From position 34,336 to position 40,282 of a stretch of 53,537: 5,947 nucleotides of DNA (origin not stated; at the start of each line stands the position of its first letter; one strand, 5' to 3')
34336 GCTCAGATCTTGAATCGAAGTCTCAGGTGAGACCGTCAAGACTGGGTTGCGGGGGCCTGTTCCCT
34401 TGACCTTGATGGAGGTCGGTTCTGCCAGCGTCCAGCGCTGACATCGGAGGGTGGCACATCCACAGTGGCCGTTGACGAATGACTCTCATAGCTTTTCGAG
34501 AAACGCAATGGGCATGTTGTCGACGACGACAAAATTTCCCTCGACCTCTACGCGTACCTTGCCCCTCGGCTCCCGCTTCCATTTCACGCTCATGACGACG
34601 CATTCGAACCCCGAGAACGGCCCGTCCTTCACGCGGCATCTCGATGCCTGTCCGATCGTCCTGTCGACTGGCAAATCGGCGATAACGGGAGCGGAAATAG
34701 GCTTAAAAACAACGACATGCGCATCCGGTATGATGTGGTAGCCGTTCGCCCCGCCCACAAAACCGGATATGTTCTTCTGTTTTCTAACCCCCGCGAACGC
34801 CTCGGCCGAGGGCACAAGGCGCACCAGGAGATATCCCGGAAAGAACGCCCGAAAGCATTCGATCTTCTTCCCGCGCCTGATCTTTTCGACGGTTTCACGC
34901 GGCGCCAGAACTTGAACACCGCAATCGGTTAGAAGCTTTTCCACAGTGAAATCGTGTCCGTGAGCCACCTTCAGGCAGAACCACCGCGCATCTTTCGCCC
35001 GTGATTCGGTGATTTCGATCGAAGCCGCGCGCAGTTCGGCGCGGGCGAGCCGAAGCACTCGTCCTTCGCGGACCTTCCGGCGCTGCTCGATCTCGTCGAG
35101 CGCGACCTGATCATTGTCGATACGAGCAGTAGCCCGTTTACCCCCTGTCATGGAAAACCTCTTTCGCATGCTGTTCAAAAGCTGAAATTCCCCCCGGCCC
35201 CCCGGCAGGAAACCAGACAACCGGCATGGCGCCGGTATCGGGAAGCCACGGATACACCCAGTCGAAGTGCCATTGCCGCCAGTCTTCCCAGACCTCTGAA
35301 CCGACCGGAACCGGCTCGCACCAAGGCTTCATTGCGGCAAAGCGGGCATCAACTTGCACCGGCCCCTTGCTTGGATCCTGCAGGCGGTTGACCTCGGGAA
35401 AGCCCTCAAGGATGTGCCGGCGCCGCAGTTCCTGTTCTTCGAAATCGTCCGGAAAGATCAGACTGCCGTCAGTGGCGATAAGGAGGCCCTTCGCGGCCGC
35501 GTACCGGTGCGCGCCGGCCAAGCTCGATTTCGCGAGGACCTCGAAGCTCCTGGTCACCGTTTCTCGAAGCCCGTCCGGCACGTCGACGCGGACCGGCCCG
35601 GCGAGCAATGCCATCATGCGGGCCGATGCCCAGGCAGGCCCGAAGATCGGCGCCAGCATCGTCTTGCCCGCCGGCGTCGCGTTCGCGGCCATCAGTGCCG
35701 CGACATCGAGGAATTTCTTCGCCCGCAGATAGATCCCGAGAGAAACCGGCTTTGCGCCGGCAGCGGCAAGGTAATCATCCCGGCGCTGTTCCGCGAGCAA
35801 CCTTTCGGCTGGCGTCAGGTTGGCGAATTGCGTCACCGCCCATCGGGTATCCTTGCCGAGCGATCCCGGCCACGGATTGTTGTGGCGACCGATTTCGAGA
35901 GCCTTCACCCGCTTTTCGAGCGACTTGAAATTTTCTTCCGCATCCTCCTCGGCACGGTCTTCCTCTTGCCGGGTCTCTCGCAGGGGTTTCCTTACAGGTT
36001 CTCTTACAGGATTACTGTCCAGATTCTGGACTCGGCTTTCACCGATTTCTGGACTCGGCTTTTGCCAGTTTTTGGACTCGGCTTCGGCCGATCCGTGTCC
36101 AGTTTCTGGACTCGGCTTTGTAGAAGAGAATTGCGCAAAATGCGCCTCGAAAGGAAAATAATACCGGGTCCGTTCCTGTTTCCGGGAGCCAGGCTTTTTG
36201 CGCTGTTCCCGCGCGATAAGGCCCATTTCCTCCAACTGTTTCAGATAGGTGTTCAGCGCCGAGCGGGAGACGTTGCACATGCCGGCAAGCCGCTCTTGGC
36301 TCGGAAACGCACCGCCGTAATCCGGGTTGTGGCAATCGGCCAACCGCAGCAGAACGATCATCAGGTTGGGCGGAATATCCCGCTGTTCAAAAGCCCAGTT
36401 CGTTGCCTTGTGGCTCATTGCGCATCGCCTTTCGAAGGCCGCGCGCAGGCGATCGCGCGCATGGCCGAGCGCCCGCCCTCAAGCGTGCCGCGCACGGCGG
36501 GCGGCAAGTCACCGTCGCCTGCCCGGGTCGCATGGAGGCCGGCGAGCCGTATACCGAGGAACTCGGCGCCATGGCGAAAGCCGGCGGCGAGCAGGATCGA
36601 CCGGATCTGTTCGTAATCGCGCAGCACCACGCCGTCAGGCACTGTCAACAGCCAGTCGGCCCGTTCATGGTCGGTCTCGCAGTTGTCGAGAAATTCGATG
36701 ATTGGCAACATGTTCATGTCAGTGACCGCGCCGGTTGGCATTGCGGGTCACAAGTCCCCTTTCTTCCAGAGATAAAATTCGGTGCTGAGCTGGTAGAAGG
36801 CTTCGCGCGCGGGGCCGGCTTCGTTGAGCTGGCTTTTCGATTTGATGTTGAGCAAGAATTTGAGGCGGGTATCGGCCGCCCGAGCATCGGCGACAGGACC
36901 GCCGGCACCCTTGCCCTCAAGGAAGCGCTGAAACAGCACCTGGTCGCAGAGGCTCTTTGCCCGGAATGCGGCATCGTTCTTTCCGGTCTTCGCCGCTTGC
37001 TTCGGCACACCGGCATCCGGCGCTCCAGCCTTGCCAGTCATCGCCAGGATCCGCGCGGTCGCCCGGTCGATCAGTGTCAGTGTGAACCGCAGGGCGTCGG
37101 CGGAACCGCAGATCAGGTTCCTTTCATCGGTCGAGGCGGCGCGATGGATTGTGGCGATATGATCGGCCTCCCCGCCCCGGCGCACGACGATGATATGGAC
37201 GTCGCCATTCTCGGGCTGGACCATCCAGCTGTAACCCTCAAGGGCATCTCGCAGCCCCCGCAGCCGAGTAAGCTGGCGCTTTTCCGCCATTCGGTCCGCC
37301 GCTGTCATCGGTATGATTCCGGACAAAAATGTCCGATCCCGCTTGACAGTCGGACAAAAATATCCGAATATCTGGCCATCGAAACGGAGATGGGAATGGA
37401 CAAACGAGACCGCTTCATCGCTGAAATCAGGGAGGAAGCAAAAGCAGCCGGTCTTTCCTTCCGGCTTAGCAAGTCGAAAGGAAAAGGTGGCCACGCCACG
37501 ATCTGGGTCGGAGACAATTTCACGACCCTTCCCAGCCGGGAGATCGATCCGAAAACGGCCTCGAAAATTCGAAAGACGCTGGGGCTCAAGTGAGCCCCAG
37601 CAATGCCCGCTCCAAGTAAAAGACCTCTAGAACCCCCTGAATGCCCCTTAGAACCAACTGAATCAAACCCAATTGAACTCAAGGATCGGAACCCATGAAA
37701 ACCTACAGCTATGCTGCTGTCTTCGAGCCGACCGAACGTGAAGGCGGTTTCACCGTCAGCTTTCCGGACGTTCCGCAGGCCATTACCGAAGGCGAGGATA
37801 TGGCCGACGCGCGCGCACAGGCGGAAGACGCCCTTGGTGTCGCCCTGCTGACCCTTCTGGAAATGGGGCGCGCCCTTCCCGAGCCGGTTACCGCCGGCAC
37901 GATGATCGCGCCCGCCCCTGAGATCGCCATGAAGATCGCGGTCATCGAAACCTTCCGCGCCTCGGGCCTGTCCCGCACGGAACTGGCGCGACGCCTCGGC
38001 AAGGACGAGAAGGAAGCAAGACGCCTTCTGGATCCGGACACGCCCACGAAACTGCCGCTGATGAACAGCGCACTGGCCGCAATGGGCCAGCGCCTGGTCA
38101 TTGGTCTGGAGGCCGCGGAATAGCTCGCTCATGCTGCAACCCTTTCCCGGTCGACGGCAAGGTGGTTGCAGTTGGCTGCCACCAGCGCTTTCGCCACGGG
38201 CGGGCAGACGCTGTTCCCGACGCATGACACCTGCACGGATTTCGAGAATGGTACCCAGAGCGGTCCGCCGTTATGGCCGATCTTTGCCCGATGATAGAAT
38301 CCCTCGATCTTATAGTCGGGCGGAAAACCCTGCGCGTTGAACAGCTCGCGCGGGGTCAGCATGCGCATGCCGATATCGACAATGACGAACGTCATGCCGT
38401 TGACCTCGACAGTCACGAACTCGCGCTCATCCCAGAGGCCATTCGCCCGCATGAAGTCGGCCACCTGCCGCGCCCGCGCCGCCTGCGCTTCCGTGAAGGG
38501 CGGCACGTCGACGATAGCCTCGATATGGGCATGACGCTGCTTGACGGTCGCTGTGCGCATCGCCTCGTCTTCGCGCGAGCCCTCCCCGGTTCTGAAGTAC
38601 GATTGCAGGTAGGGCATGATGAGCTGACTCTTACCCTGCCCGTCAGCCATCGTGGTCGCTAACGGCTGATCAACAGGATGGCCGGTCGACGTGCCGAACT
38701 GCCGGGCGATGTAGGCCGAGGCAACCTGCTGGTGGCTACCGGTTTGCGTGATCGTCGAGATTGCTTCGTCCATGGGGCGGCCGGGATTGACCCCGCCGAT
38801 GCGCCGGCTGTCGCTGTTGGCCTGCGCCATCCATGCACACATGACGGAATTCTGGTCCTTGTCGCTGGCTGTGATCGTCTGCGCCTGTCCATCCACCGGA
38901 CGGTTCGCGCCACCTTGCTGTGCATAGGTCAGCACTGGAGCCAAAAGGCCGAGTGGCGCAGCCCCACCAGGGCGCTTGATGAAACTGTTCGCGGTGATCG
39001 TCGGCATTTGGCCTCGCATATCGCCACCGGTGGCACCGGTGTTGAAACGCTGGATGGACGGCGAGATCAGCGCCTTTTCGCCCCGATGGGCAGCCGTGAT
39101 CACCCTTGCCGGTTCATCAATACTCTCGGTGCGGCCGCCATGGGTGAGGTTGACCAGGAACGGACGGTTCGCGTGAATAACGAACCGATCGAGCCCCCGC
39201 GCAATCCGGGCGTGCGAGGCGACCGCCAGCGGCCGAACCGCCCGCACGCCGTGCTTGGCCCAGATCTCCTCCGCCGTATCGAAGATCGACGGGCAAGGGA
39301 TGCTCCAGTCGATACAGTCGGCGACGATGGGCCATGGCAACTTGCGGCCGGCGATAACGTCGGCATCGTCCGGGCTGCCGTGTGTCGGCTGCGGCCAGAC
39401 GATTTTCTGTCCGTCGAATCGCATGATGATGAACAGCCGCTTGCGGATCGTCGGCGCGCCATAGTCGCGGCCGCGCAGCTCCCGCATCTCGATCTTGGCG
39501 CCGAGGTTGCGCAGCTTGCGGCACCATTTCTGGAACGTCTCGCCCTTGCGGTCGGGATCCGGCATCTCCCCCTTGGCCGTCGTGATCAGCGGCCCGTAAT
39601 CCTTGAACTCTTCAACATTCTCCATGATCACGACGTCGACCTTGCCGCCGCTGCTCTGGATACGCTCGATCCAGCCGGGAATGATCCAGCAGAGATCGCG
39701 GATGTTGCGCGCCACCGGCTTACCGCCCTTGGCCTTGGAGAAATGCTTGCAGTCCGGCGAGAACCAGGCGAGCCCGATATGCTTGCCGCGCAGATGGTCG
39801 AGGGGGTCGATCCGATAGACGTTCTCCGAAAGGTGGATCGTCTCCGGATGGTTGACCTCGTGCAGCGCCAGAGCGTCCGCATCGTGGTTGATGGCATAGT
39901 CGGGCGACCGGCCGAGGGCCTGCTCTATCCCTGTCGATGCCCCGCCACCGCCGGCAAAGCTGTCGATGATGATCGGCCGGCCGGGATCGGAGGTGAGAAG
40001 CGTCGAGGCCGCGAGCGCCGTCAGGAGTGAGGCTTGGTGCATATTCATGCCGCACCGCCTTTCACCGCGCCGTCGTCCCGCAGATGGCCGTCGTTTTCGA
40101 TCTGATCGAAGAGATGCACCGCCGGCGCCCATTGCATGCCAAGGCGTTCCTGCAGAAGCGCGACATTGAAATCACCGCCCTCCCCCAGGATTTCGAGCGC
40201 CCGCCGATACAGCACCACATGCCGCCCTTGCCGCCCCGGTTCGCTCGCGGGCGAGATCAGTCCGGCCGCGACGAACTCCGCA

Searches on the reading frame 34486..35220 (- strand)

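Call 9: search_protein_families(library=pfam, proteins=[window:34486-35220:-], max_evalue=0.01)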
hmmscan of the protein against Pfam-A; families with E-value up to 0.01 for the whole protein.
window:34486-35220:- (244 aa): 2 families
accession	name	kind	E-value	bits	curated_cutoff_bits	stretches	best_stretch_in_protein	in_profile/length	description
PF02357.24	NusG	-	1.1e-16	61.5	22.2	1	79-169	2-89/93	Transcription termination factor nusG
PF00467.35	KOW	-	0.0049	17.1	22.3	0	194-226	4-31/32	KOW motif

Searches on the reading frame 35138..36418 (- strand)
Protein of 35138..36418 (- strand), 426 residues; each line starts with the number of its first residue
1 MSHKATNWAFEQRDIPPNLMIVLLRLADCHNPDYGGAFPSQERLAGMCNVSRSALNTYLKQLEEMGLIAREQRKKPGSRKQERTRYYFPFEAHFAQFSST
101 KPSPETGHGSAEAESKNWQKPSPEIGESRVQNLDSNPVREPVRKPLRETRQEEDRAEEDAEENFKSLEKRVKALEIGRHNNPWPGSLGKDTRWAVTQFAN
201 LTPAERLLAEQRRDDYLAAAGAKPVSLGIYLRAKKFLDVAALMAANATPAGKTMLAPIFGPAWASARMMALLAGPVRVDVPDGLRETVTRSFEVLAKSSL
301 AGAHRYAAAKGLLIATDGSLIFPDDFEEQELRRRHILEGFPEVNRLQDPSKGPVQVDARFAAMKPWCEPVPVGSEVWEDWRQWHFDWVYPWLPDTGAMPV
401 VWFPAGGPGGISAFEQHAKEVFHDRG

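Call 9: search_protein_families(library=pfam, proteins=[window:35138-36418:-], max_evalue=0.01)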
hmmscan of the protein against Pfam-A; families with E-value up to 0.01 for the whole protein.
window:35138-36418:- (426 aa): 6 families
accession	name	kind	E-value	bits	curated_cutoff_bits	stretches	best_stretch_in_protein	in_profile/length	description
PF13730.12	HTH_36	-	3.9e-11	43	25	1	15-68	3-55/55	Helix-turn-helix domain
PF13545.12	HTH_Crp_2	-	1.8e-06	28.2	27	1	22-71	6-56/70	Crp-like helix-turn-helix domain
PF13412.12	HTH_24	-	1.8e-05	24.7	21.9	1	40-68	19-47/48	Winged helix-turn-helix DNA-binding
PF01047.28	MarR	-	0.00011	22.5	24.6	1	40-74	19-53/59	MarR family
PF00392.27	GntR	-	0.0013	18.8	27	1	35-74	21-60/64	Bacterial regulatory proteins, gntR family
PF21984.2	DnaD_N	-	0.0069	17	27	0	21-82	20-79/101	DnaD N-terminal domain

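Call 11: search_protein_families(library=phrogs, proteins=[window:35138-36418:-], max_evalue=0.001)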
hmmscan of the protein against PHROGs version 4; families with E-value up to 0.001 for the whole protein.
window:35138-36418:- (426 aa): 12 families
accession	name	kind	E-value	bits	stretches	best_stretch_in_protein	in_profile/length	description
phrog_270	-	DNA, RNA and nucleotide metabolism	2.9e-30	106.9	1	5-424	35-366/383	replication initiation protein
phrog_1032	-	DNA, RNA and nucleotide metabolism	1.8e-19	71.8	1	1-210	1-204/281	replication initiation protein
phrog_391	-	DNA, RNA and nucleotide metabolism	1.3e-17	65.4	1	1-161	1-175/298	replication initiation O-like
phrog_345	-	DNA, RNA and nucleotide metabolism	6.9e-17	63.1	1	1-158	31-194/297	replication initiation O-like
phrog_678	-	DNA, RNA and nucleotide metabolism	8.2e-13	49.6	1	1-145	59-182/346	replication initiation O-like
phrog_6643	-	DNA, RNA and nucleotide metabolism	3e-10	41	1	1-128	1-124/313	replication initiation protein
phrog_8540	-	DNA, RNA and nucleotide metabolism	5.5e-09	37.5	1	16-76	16-75/196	replication initiation O-like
phrog_4617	-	DNA, RNA and nucleotide metabolism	9.6e-09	36.2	1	1-88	1-86/223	replication initiation protein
phrog_428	-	DNA, RNA and nucleotide metabolism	4.9e-08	33.5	1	30-125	119-198/455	replication initiation protein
phrog_186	-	DNA, RNA and nucleotide metabolism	2e-07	32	1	8-91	28-118/308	DnaD-like helicase loader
phrog_11896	-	DNA, RNA and nucleotide metabolism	8.2e-05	23.6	1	20-183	23-178/225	primosomal protein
phrog_8102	-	DNA, RNA and nucleotide metabolism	0.00036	20.7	1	37-87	57-105/337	replication initiation protein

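Call 36: search_protein_families(library=ncbifam, proteins=[window:35138-36418:-], max_evalue=0.01)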
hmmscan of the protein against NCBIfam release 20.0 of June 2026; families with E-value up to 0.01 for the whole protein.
window:35138-36418:- (426 aa): 3 families
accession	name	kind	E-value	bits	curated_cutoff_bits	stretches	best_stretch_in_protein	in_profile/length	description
NF040939.2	trans_reg_lrs14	equivalog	0.00044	20.2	90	1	41-89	39-84/103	Lrs14 family HTH-type transcriptional regulator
NF053606.1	Sta1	subfamily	0.0017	18.4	80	1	41-88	37-81/100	Sta1 family transcriptional regulator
TIGR01884.1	cas_HTH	subfamily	0.0021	17.5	60.2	1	42-75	160-192/202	CRISPR-associated CARF protein Csa3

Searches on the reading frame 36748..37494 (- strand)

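Call 9: search_protein_families(library=pfam, proteins=[window:36748-37494:-], max_evalue=0.01)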
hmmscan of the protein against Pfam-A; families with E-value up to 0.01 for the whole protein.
window:36748-37494:- (248 aa): 0 families

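Call 11: search_protein_families(library=phrogs, proteins=[window:36748-37494:-], max_evalue=0.001)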
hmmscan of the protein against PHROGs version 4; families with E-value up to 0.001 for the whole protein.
window:36748-37494:- (248 aa): 2 families
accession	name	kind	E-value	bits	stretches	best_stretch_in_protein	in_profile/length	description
phrog_10379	-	unknown function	7.1e-31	108.4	1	67-245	2-175/177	-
phrog_5358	-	unknown function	1.4e-05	26.1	1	178-246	7-74/77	-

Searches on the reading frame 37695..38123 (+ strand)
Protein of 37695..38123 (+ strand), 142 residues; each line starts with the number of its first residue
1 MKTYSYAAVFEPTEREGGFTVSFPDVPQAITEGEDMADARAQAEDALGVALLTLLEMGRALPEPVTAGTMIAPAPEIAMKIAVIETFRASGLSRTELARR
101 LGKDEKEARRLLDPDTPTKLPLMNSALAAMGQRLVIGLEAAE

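Call 80: search_protein_families(library=pfam, proteins=[window:37695-38123:+], max_evalue=0.01)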
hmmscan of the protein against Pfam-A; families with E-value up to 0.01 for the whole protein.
window:37695-38123:+ (142 aa): 1 family
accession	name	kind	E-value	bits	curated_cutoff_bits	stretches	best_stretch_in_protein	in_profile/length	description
PF15919.11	HicB_lk_antitox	-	9.7e-08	32.6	27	1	6-77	1-70/123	HicB_like antitoxin of bacterial toxin-antitoxin system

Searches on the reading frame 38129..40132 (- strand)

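Call 9: search_protein_families(library=pfam, proteins=[window:38129-40132:-], max_evalue=0.01)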
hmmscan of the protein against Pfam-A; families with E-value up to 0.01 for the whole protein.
window:38129-40132:- (667 aa): 1 family
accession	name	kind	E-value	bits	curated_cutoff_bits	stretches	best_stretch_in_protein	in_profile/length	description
PF00145.23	DNA_methylase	-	2.9e-17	63.5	22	2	55-237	3-160/324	C-5 cytosine-specific DNA methylase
